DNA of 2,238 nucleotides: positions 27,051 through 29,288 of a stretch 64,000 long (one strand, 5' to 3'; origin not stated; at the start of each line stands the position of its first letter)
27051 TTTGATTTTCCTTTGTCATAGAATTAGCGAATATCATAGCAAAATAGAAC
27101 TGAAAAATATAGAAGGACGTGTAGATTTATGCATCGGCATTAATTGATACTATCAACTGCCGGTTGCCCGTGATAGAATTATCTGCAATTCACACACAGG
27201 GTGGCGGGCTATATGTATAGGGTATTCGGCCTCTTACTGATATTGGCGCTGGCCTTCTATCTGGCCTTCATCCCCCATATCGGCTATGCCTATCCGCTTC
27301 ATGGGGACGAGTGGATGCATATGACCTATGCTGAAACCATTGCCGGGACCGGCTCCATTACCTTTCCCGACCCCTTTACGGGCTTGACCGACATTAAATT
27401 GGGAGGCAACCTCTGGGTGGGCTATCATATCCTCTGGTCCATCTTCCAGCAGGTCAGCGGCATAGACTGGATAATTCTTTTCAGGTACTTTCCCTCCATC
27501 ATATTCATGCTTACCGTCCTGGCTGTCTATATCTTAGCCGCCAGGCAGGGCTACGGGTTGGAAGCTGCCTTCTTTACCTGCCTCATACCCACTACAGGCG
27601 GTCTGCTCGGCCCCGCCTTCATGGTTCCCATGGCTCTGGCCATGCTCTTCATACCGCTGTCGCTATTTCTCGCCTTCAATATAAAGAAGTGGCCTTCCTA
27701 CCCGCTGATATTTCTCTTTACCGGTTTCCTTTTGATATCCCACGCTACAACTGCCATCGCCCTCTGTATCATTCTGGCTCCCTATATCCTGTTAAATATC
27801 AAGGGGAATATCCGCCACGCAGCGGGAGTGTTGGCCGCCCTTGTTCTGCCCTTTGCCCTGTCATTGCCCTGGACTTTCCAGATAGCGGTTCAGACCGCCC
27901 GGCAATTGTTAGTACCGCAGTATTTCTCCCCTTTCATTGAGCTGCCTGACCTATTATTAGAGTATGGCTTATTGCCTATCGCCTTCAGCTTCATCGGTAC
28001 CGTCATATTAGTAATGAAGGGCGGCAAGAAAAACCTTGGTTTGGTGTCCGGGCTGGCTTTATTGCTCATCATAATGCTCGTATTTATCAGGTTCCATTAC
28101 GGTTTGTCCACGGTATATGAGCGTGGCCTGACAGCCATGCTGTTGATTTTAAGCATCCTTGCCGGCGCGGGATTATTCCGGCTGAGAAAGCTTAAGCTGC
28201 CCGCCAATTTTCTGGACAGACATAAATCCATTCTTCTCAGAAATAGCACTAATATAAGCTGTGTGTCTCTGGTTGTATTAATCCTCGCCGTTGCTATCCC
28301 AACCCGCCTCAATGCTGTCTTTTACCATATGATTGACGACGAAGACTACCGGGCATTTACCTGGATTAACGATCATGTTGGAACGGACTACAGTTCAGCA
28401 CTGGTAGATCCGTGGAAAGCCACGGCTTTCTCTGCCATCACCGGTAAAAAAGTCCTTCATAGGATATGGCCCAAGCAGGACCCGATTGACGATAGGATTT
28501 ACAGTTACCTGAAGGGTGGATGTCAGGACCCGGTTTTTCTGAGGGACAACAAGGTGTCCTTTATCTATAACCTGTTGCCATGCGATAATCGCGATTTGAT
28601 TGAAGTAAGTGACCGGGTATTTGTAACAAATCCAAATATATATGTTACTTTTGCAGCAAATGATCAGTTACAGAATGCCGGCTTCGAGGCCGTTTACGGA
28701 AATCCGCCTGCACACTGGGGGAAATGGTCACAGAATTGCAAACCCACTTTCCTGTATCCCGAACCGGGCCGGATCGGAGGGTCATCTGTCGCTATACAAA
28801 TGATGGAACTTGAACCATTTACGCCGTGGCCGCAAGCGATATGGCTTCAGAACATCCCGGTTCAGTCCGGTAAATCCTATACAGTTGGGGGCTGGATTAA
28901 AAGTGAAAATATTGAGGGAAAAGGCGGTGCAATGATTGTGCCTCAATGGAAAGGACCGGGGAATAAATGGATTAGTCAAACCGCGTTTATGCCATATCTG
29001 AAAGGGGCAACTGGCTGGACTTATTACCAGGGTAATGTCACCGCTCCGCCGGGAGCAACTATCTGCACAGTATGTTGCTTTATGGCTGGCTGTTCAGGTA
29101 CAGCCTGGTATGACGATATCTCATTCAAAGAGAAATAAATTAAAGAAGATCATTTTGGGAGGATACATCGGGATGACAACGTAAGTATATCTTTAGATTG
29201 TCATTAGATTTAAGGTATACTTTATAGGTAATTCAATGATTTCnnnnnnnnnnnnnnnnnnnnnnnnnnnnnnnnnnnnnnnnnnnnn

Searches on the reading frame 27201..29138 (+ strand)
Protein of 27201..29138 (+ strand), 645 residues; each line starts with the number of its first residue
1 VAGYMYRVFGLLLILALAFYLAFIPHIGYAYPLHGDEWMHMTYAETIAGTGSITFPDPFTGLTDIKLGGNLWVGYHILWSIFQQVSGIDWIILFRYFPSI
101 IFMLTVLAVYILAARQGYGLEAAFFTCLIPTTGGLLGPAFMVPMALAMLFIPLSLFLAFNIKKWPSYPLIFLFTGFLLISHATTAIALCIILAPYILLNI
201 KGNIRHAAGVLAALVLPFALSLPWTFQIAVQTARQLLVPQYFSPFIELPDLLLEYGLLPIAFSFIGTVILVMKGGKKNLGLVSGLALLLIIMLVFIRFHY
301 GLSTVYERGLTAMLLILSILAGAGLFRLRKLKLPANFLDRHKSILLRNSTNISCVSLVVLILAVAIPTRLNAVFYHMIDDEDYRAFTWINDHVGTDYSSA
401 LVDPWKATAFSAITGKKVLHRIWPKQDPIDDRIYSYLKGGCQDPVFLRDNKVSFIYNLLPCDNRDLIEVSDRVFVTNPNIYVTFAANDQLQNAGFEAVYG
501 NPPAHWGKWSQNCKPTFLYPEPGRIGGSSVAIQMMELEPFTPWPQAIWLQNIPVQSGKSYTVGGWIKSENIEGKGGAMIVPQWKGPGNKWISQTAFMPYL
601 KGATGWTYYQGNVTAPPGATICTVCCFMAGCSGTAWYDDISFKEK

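Call 4: search_protein_families(library=pfam, proteins=[window:27201-29138:+], max_evalue=0.1)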
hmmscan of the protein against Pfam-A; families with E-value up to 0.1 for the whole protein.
window:27201-29138:+ (645 aa): 1 family
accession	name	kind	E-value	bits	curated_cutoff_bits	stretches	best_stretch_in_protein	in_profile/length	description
PF02018.23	CBM_4_9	-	0.0016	19.2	25.9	1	488-624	2-127/136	Carbohydrate binding domain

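Call 7: search_protein_families(library=ncbifam, proteins=[window:27201-29138:+], max_evalue=0.1)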
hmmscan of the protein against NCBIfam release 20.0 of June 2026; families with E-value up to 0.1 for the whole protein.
window:27201-29138:+ (645 aa): 0 families

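Call 8: search_solved_structures(query=window:27201-29138:+, max_evalue=10)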
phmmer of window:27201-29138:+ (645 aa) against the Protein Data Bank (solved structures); distinct sequences matched with E-value up to 10: 2.
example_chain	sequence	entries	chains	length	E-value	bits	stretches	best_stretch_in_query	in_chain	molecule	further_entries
6hbg_C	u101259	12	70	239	0.33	12.8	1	590-632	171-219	Echovirus 18 viral protein 3 | Echovirus 18 capsid protein 3 | Viral protein 3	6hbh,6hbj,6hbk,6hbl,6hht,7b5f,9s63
7xxa_C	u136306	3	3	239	0.33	12.8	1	590-633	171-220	VP3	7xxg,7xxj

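Call 9: find_homologous_proteins(query=window:27201-29138:+, max_evalue=0.001)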
Query window:27201-29138:+ (645 aa): 731 proteins with E <= 0.001 among 8000 candidates; the best 120 are listed.
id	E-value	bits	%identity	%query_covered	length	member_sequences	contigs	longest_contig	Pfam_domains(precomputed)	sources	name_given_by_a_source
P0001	0.0e+0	1309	89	99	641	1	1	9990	-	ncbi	ncbi:MAG: glycosyltransferase family protein [Dehalococcoidia bacterium]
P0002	0.0e+0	1159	77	99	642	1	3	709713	-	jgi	jgi:hypothetical protein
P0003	0.0e+0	1145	76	99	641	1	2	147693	-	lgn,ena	-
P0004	0.0e+0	1136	75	97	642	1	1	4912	-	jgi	jgi:hypothetical protein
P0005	0.0e+0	1134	75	99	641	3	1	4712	-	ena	-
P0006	0.0e+0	1130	75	98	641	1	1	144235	-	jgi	jgi:hypothetical protein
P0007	0.0e+0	1130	75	99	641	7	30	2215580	-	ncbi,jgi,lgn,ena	ncbi:MAG: hypothetical protein ABSA18_17475 [Dehalococcoidia bacterium]|jgi:hypothetical protein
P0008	0.0e+0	1118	74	99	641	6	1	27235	-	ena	-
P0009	0.0e+0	1111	72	99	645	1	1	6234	-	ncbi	-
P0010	0.0e+0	1088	73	99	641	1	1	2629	-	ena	-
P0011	0.0e+0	1087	73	98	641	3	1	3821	-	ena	-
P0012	0.0e+0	1056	71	99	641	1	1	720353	-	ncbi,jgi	ncbi:MAG: hypothetical protein ABSG90_04905 [Dehalococcoidia bacterium]|jgi:hypothetical protein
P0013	0.0e+0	1048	69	99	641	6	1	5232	-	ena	-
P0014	0.0e+0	1033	70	98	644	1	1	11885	-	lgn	-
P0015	0.0e+0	1031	70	99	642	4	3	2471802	-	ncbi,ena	ncbi:MAG: hypothetical protein WB588_03435 [Dehalococcoidia bacterium]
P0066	3.0e-191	656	47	98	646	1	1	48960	PF02018.24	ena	-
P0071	4.2e-186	639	47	96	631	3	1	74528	-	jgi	-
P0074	3.4e-177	609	45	97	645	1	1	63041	-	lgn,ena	-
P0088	7.9e-156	539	51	72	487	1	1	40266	-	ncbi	-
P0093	6.9e-155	536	51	72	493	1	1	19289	-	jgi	-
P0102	1.9e-152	528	50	72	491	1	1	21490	-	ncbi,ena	-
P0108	2.2e-151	524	49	72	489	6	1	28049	-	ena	-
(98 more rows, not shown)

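Call 20: find_encoding_contigs(protein=P0007, flank=10000, max_places=4)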
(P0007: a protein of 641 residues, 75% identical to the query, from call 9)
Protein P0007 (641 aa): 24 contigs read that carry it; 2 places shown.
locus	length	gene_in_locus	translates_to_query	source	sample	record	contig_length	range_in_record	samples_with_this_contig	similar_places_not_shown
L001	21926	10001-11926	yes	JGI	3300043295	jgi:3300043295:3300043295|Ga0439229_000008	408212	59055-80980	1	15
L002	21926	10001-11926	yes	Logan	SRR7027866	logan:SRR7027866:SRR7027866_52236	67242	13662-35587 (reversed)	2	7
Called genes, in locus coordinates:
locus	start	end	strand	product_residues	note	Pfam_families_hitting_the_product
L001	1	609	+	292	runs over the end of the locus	PF13188:PAS_8 (faint), PF08448:PAS_4 (weak), PF13426:PAS_9 (weak), PF00989:PAS, PF08448:PAS_4, PF13426:PAS_9, PF08447:PAS_3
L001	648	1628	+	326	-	PF07853:DUF1648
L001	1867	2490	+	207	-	PF08668:HDOD (weak), PF13487:HD_5, PF01966:HD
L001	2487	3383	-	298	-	-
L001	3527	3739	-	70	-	-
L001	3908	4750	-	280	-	PF07760:DUF1616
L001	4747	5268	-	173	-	-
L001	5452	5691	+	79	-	-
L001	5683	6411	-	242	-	PF02517:Rce1-like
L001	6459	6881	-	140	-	PF07760:DUF1616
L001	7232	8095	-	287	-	PF01370:Epimerase, PF04321:RmlD_sub_bind, PF02719:Polysacc_synt_2 (weak), PF16363:GDP_Man_Dehyd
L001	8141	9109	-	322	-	PF01370:Epimerase, PF16363:GDP_Man_Dehyd (weak)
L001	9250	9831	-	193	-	PF00908:dTDP_sugar_isom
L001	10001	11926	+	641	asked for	-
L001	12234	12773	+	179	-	-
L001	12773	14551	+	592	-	PF02543:Carbam_trans_N, PF16861:Carbam_trans_C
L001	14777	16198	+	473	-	PF00657:Lipase_GDSL (weak), PF13472:Lipase_GDSL_2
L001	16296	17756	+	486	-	-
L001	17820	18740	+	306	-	PF00535:Glycos_transf_2, PF13641:Glyco_tranf_2_3, PF13632:Glyco_trans_2_3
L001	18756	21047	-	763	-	PF09971:DUF2206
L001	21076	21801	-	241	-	PF00535:Glycos_transf_2, PF10111:Glyco_tranf_2_2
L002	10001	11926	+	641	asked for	-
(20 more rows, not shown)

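Call 21: predict_structure(alignment_id=A1)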
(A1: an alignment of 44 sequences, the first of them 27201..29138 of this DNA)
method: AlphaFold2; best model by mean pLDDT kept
length: 645 residues; sequences in the alignment: 44
mean_pLDDT: 87.8   pTM: 0.76
mean pLDDT of the five models: 87.8, 85.4, 83.2, 83.0, 82.1
residues with pLDDT >= 90: 370; 70-90: 234; 50-70: 33; < 50: 8
segments of 3 or more residues with pLDDT < 50: 481-486
pLDDT, mean of each block of 10 residues (from residue 1): 81 96 90 91 93 85 73 91 95 94 97 94 94 73 92 97 95 94 94 96 94 95 83 85 72 85 96 95 97 91 89 95 92 77 74 88 88 85 95 81 94 89 78 91 79 89 87 77 50 67 71 88 81 88 90 91 94 93 87 92 88 94 94 94 89
secondary structure, 60 per line:
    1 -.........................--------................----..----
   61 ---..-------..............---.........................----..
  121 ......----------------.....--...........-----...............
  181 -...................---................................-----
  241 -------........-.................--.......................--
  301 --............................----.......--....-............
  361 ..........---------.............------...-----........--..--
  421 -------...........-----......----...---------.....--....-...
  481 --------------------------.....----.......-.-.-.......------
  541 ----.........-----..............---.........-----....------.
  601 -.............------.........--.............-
elements in order: H2-26 H35-50 H73-86 H90-114 H119-126 H143-147 H150-160 H166-180 H182-200 H204-235 H248-255 H257-273 H276-298 H303-330 H335-341 H344-347 H349-370 H380-392 E399-401 H407-414 H428-438 H444-449 E454-456 E466-470 E473-476 E507-511 E516-522 E528-534 E545-553 E559-572 E576-584 E590-593 E602-614 E621-629 E632-644

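Call 22: find_encoding_contigs(protein=P0088, flank=10000, max_places=3)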
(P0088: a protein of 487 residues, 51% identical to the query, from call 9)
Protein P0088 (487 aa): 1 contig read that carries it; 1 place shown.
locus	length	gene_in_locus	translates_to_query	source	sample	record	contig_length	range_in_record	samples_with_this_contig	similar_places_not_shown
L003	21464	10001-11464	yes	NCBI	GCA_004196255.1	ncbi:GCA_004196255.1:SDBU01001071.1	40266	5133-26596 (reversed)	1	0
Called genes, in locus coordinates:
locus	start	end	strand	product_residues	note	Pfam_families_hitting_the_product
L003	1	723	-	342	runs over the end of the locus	PF11999:Ice_binding (faint), PF04519:Bactofilin (weak)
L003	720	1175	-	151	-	-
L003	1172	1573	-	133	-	-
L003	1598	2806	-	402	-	PF00482:T2SSF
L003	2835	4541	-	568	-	PF05157:MshEN, PF00437:T2SSE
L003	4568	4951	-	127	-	PF00072:Response_reg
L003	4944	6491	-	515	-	PF00989:PAS, PF08448:PAS_4, PF13188:PAS_8 (weak), PF13426:PAS_9, PF08448:PAS_4, PF13426:PAS_9, PF00512:HisKA, PF02518:HATPase_c, +2 more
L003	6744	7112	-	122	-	PF07963:N_methyl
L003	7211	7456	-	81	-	PF12728:HTH_17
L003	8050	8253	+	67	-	-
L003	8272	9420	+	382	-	PF01208:URO-D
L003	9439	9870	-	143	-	PF07760:DUF1616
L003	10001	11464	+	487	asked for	-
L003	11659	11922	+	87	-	PF13560:HTH_31, PF12844:HTH_19 (weak), PF01381:HTH_3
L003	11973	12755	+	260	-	PF00535:Glycos_transf_2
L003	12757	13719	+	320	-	PF00535:Glycos_transf_2, PF10111:Glyco_tranf_2_2 (weak), PF13641:Glyco_tranf_2_3, PF13632:Glyco_trans_2_3, PF02709:Glyco_transf_7C (faint)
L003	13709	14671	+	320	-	PF00106:adh_short (faint), PF01073:3Beta_HSD, PF01370:Epimerase, PF02719:Polysacc_synt_2, PF04321:RmlD_sub_bind, PF07993:NAD_binding_4 (faint), PF13460:NAD_binding_10, PF16363:GDP_Man_Dehyd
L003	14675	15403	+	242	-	PF00483:NTP_transferase, PF12804:NTP_transf_3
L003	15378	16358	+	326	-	PF00288:GHMP_kinases_N, PF08544:GHMP_kinases_C (weak)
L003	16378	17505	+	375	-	PF13580:SIS_2, PF01380:SIS (weak), PF08645:PNK3P, PF00702:Hydrolase (weak), PF13242:Hydrolase_like, PF13419:HAD_2 (weak)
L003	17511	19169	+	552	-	PF13714:PEP_mutase, PF00463:ICL (weak)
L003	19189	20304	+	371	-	PF02776:TPP_enzyme_N (weak), PF02775:TPP_enzyme_C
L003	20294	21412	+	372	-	PF00266:Aminotran_5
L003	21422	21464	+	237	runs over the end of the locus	PF00483:NTP_transferase (faint), PF12804:NTP_transf_3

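Call 24: search_protein_representatives(alignment_id=A1)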
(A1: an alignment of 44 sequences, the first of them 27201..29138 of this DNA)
Query: 44 sequences, 648 profile positions. Proteins with E-value up to 0.001 (for the whole library): 6126; up to 1e-10: 1533; up to 1e-30: 307. The best 150 are listed.
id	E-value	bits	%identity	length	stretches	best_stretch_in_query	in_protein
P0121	3.5e-261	884.5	-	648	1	7-647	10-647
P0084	1.1e-249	846.6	-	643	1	4-647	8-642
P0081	2.2e-248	842.3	-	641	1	11-646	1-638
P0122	1.1e-232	790.4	-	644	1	9-647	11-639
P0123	2.3e-232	789.3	-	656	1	5-647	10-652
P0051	8.1e-212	721.5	-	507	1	144-647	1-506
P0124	1.9e-192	657.5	-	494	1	4-480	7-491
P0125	3.6e-185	633.4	-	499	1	2-483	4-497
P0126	2.0e-167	574.8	-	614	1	4-481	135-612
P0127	2.7e-166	571.0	-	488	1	3-481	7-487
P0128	2.2e-164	564.8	-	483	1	4-480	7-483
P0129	1.6e-163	561.9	-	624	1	5-481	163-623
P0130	1.6e-159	548.7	-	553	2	13-401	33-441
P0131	4.8e-159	547.1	-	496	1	6-390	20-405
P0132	1.0e-158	546.0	-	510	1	7-483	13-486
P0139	1.7e-147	508.9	-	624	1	6-480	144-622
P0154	7.0e-102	358.2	-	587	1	9-483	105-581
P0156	1.6e-101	357.0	-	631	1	9-483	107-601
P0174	6.1e-90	318.8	-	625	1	13-480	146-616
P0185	1.3e-83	297.9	-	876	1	5-481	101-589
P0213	6.7e-71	255.9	-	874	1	7-479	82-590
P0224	7.7e-65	235.9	-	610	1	8-485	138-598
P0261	4.4e-53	197.0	-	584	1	507-645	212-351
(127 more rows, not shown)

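Call 26: search_protein_families(library=pfam, proteins=[P0126, P0129, P0139, P0154, P0156, P0185, P0213, P0174, P0224, P0261], max_evalue=0.01)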
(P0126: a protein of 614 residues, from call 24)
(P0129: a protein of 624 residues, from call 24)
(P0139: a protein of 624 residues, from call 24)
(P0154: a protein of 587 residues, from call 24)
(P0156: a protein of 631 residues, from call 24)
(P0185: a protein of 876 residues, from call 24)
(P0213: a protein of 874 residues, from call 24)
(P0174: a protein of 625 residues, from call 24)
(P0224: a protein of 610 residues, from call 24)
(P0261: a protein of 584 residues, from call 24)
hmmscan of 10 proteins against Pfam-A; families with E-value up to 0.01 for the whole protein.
P0126 (614 aa): 1 family
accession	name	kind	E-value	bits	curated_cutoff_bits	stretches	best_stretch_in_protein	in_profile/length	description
PF07760.16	DUF1616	-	1.4e-05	24.8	31.6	1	11-100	12-113/307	Protein of unknown function (DUF1616)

P0129 (624 aa): 0 families

P0139 (624 aa): 1 family
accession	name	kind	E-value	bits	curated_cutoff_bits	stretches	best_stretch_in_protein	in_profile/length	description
PF07760.16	DUF1616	-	2.3e-31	109.5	31.6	1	15-131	5-134/307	Protein of unknown function (DUF1616)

P0154 (587 aa): 0 families

P0156 (631 aa): 1 family
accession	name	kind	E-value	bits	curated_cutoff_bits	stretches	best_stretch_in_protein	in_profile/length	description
PF07760.16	DUF1616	-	0.0019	17.8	31.6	1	17-76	59-118/307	Protein of unknown function (DUF1616)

P0185 (876 aa): 3 families
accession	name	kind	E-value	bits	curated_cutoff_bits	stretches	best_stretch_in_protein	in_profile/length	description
PF13385.13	Laminin_G_3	-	1.3e-27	97.2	27.6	1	645-797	1-150/151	Concanavalin A-like lectin/glucanases superfamily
PF18911.6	PKD_4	-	6.2e-09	36.2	27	1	842-874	51-84/85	PKD domain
PF00801.26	PKD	-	2.9e-07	30.8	23.5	1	839-867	45-73/80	PKD domain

P0213 (874 aa): 3 families
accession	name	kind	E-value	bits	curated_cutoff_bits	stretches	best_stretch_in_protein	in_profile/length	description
PF13385.13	Laminin_G_3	-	1.9e-18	67.5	27.6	1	651-794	5-150/151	Concanavalin A-like lectin/glucanases superfamily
PF18911.6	PKD_4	-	2.8e-13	50.2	27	2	842-871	53-81/85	PKD domain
PF00801.26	PKD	-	6.2e-09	36.2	23.5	1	841-869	49-77/80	PKD domain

P0174 (625 aa): 2 families
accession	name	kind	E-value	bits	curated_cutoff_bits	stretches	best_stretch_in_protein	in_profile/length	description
PF07760.16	DUF1616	-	2.7e-17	63.4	31.6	1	14-114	4-116/307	Protein of unknown function (DUF1616)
PF20176.3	DUF6541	-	1.3e-05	24.1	29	1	40-437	2-411/646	Family of unknown function (DUF6541)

P0224 (610 aa): 0 families

P0261 (584 aa): 0 families

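Call 27: fold_search(model_id=the predicted structure, library=pdb)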
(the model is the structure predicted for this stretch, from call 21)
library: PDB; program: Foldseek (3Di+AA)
matches with E <= 10: 1611; with E <= 0.001: 84
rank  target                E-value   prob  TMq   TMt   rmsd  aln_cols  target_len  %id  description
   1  7oci_F                2.5e-09  1.00  0.51  0.51   8.4       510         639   14  Cryo-EM structure of yeast Ost6p containing oligosaccharyltransferase complex (released 2022-02-16)
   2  8age_A                3.3e-09  1.00  0.51  0.51   7.7       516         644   13  Structure of yeast oligosaccharylransferase complex with acceptor peptide bound (released 2022-12-07)
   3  8b6l_I                4.9e-09  1.00  0.49  0.47   8.4       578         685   11  Subtomogram average of the human Sec61-TRAP-OSTA-translocon (released 2022-12-07)
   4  8agb_A                6.6e-09  1.00  0.50  0.50  11.6       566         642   11  Structure of yeast oligosaccharylransferase complex with lipid-linked oligosaccharide bound (released 2022-12-07)
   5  8pn9_A                1.3e-08  1.00  0.51  0.50   9.8       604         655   12  Structure of human oligosaccharyltransferase OST-A complex bound to NGI-1 (released 2024-05-08)
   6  9n9j_I                1.5e-08  1.00  0.48  0.45  10.2       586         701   10  Structure of a GRP94 folding intermediate engaged with a CCDC134- and FKBP11-bound secretory translocon (released 2025-11-19)
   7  6ezn_F                2.3e-08  1.00  0.51  0.51   9.5       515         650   12  Cryo-EM structure of the yeast oligosaccharyltransferase (OST) complex (released 2018-01-17)
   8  6ftg_5                2.9e-08  1.00  0.49  0.49  10.6       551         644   13  Subtomogram average of OST-containing ribosome-translocon complexes from canine rough microsomal membranes (released 2018-03-21)
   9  6c26_A                3.4e-08  1.00  0.50  0.50  11.5       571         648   13  The Cryo-EM structure of a eukaryotic oligosaccharyl transferase complex (released 2018-01-31)
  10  6s7o_A                4.7e-08  1.00  0.51  0.51  10.2       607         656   12  Cryo-EM structure of human oligosaccharyltransferase complex OST-A (released 2019-12-18)
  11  6wby                  4.7e-08  1.00  0.46  0.27  16.0       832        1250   13  Single-Particle Cryo-EM Structure of Arabinofuranosyltransferase AftD from Mycobacteria, Mutant R1389S Class 2 (released 2020-05-13)
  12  6gxc_A                9.2e-08  1.00  0.46  0.42  11.6       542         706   13  Bacterial oligosaccharyltransferase PglB in complex with an inhibitory peptide and a reactive lipid-linked oligosaccha (released 2018-11-14)
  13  8agc_A                9.6e-08  1.00  0.49  0.46   8.1       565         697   12  Structure of yeast oligosaccharylransferase complex with lipid-linked oligosaccharide and non-acceptor peptide bound (released 2022-12-07)
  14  3rce_A                3.3e-07  1.00  0.46  0.44  13.7       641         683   12  Bacterial oligosaccharyltransferase PglB (released 2011-06-15)
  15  3waj                  4.2e-07  1.00  0.46  0.38  16.7       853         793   11  Crystal structure of the Archaeoglobus fulgidus oligosaccharyltransferase (O29867_ARCFU) complex with Zn and sulfate (released 2013-10-30)
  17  4d0q                  5.2e-07  1.00  0.17  0.63   6.3       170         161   15  Hyaluronan Binding Module of the Streptococcal Pneumoniae Hyaluronate Lyase (released 2014-08-06)
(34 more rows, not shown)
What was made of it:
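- On Carbohydrate-binding module (CBM4/9/16-like): The fold matches CBM16, CBM4 and CBM61 (target TM 0.6-0.75; call 27).
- Closest known: AftD / Emb arabinosyltransferases. Same: A GT-C core with C-terminal carbohydrate-binding-module-like domains (AftD hit at 4.7e-8; call 27).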
